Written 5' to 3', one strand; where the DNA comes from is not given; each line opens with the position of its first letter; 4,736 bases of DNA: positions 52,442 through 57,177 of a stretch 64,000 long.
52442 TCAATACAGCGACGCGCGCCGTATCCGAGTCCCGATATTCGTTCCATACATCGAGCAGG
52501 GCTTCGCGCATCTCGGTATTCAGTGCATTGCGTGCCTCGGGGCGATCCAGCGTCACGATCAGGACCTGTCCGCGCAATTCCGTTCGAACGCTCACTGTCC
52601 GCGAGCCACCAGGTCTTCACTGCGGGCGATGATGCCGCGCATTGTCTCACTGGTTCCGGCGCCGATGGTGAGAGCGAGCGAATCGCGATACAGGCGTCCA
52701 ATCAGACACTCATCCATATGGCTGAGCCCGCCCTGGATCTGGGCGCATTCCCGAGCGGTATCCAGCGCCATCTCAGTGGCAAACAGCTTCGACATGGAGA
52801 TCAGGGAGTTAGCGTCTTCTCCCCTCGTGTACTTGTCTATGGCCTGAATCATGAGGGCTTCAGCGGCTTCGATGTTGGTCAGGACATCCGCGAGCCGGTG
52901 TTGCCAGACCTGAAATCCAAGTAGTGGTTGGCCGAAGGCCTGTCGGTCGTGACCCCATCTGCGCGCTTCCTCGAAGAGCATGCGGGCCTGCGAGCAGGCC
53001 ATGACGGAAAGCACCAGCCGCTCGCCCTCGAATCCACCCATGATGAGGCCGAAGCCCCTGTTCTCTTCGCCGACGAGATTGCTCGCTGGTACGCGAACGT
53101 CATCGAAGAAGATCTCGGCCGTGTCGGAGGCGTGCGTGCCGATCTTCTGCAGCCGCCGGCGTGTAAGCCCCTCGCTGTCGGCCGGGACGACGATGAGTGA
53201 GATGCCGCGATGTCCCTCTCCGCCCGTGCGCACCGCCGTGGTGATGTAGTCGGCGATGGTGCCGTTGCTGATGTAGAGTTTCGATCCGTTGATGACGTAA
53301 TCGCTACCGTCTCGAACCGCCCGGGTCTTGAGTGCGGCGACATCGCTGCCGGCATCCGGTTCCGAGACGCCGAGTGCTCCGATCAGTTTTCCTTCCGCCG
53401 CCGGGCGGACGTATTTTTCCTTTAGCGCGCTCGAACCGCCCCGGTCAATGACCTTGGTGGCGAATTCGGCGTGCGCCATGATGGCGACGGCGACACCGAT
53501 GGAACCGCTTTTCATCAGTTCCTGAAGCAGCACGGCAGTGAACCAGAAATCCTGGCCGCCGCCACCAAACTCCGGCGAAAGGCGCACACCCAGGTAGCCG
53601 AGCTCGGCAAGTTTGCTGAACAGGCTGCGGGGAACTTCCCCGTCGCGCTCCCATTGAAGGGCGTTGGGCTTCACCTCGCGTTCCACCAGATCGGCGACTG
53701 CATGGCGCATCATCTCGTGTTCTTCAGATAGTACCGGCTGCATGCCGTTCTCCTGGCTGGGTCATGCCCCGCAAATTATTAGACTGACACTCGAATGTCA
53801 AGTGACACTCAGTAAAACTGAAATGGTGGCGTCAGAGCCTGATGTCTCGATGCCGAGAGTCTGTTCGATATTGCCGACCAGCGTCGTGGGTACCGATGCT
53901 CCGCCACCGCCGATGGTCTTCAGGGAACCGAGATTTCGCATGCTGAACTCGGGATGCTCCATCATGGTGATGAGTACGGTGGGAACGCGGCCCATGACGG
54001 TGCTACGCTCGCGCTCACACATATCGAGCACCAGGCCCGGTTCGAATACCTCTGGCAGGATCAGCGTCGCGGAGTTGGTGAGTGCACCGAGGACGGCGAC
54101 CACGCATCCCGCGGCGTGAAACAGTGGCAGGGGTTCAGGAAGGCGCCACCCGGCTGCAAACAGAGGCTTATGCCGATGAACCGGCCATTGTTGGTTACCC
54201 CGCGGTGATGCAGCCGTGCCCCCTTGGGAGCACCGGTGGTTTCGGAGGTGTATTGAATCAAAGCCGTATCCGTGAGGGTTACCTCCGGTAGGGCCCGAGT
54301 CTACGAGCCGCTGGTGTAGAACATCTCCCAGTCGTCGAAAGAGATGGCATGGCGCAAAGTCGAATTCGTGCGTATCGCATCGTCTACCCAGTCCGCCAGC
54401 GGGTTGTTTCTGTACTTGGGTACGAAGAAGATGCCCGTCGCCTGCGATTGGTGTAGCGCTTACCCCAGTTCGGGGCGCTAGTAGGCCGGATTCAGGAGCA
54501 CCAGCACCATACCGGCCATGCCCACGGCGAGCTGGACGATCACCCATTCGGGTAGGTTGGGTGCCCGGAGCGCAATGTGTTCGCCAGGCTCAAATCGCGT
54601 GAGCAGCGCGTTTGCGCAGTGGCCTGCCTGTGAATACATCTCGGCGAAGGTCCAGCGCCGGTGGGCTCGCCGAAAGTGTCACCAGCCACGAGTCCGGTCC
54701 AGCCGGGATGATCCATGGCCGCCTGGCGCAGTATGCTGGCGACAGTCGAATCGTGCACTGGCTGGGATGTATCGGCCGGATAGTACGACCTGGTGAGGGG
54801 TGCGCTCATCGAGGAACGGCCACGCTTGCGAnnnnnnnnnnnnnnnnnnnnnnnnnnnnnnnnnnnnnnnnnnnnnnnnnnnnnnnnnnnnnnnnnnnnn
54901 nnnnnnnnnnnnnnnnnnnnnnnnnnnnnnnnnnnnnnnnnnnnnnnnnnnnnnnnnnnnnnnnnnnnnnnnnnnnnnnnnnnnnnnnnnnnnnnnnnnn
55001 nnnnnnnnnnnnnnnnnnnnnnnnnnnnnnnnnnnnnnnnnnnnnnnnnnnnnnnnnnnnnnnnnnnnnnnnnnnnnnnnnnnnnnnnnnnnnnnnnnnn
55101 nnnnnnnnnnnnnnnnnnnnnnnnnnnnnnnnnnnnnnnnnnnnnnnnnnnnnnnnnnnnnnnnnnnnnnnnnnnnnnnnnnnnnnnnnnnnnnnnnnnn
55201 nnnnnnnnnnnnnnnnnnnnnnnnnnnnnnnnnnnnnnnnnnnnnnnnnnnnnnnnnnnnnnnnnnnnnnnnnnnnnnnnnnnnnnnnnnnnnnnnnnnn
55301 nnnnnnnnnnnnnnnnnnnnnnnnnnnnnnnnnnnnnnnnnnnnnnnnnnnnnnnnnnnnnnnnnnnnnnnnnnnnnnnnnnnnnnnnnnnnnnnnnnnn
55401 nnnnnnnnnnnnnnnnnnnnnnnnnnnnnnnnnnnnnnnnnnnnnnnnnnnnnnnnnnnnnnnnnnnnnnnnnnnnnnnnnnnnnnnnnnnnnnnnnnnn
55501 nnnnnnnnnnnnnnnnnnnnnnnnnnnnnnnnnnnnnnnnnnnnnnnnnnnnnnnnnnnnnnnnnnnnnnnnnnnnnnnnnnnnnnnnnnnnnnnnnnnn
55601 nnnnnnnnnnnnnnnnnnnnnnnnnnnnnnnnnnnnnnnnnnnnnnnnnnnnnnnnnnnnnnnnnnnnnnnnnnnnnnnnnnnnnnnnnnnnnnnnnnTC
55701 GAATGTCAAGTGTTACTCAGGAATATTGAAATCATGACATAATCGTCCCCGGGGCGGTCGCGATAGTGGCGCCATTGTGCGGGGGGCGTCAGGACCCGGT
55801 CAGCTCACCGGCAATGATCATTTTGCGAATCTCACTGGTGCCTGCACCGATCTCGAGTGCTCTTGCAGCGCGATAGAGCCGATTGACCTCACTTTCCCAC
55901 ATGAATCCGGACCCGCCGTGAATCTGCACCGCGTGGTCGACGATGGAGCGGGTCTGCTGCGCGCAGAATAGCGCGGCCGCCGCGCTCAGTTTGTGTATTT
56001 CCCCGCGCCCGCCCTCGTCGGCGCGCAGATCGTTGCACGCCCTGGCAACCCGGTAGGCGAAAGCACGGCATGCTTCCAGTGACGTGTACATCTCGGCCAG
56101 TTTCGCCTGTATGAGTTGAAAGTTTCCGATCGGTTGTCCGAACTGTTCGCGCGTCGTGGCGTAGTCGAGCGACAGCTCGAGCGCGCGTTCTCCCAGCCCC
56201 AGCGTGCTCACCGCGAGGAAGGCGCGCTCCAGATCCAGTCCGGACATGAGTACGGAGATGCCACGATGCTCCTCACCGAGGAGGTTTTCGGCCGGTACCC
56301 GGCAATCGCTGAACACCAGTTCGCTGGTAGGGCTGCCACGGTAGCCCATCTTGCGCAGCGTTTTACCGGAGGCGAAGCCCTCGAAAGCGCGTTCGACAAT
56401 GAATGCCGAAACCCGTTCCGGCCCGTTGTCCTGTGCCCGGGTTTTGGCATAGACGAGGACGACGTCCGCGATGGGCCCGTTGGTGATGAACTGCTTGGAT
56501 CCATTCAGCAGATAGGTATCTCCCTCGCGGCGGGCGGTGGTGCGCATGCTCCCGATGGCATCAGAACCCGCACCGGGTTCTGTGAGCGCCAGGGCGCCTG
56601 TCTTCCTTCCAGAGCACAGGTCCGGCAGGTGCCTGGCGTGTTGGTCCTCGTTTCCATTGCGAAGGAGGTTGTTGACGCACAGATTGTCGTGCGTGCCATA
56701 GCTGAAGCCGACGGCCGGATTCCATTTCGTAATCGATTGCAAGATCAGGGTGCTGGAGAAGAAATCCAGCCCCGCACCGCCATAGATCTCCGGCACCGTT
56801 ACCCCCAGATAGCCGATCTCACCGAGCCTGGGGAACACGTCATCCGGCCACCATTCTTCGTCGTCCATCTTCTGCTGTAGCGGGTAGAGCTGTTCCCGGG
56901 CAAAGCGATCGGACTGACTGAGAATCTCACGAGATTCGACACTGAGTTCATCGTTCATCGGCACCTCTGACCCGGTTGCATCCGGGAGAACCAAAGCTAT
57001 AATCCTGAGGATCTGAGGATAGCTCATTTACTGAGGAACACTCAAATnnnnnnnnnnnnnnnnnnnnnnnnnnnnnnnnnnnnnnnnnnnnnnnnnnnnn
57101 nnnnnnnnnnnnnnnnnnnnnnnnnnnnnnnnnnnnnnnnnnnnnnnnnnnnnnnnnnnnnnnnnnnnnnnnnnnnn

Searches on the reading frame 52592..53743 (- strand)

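Call 66: search_protein_families(library=pfam, proteins=[window:52592-53743:-], max_evalue=0.00001)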
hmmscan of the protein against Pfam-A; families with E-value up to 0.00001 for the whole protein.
window:52592-53743:- (383 aa): 4 families
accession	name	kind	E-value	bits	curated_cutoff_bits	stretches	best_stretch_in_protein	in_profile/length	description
PF00441.29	Acyl-CoA_dh_1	-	2e-38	132.3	22.4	1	228-375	1-148/150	Acyl-CoA dehydrogenase, C-terminal domain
PF02771.21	Acyl-CoA_dh_N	-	1e-27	97.2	22.9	1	6-119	1-113/113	Acyl-CoA dehydrogenase, N-terminal domain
PF02770.24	Acyl-CoA_dh_M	-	2.8e-25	88.8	33.3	1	123-216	1-97/97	Acyl-CoA dehydrogenase, middle domain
PF08028.16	Acyl-CoA_dh_2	-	1.2e-11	45.5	22.7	1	246-359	4-127/134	Acyl-CoA dehydrogenase, C-terminal domain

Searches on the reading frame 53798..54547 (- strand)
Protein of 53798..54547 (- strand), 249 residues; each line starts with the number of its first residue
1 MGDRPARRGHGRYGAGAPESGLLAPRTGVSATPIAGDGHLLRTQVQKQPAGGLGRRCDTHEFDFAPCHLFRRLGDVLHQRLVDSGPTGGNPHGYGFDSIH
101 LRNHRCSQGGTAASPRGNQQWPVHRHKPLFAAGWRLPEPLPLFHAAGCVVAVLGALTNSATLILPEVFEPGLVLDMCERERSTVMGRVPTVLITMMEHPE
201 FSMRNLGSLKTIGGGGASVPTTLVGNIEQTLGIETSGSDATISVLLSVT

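Call 66: search_protein_families(library=pfam, proteins=[window:53798-54547:-], max_evalue=0.00001)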
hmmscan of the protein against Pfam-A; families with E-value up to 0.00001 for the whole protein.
window:53798-54547:- (249 aa): 1 family
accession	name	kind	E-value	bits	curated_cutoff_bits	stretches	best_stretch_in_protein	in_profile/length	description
PF00501.34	AMP-binding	-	7.1e-15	55.1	29.9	1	138-232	210-311/384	AMP-binding enzyme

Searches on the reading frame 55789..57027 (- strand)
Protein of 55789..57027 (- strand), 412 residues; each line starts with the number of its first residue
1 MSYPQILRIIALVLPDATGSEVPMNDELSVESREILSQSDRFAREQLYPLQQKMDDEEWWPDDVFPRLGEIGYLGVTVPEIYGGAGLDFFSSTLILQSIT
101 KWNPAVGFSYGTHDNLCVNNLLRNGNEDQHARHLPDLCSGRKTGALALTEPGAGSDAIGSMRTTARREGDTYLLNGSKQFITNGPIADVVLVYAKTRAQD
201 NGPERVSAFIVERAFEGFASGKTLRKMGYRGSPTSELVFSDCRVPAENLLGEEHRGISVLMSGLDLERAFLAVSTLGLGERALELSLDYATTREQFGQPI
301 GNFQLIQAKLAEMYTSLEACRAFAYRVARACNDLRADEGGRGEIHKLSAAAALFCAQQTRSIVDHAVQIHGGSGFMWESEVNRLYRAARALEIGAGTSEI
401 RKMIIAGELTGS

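Call 66: search_protein_families(library=pfam, proteins=[window:55789-57027:-], max_evalue=0.00001)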
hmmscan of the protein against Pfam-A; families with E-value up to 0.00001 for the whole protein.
window:55789-57027:- (412 aa): 5 families
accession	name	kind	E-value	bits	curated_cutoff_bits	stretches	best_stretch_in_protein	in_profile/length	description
PF00441.29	Acyl-CoA_dh_1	-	4.4e-39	134.4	22.4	1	255-407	2-147/150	Acyl-CoA dehydrogenase, C-terminal domain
PF02771.21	Acyl-CoA_dh_N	-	9.6e-26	90.8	22.9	1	31-140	3-112/113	Acyl-CoA dehydrogenase, N-terminal domain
PF02770.24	Acyl-CoA_dh_M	-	2.3e-25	89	33.3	1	145-242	1-97/97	Acyl-CoA dehydrogenase, middle domain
PF08028.16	Acyl-CoA_dh_2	-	3.1e-15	57.1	22.7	1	271-393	3-128/134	Acyl-CoA dehydrogenase, C-terminal domain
PF22924.1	ACOX_C_alpha1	-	6.4e-06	26.5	27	0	268-390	8-149/169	Acyl-CoA oxidase, C-alpha1 domain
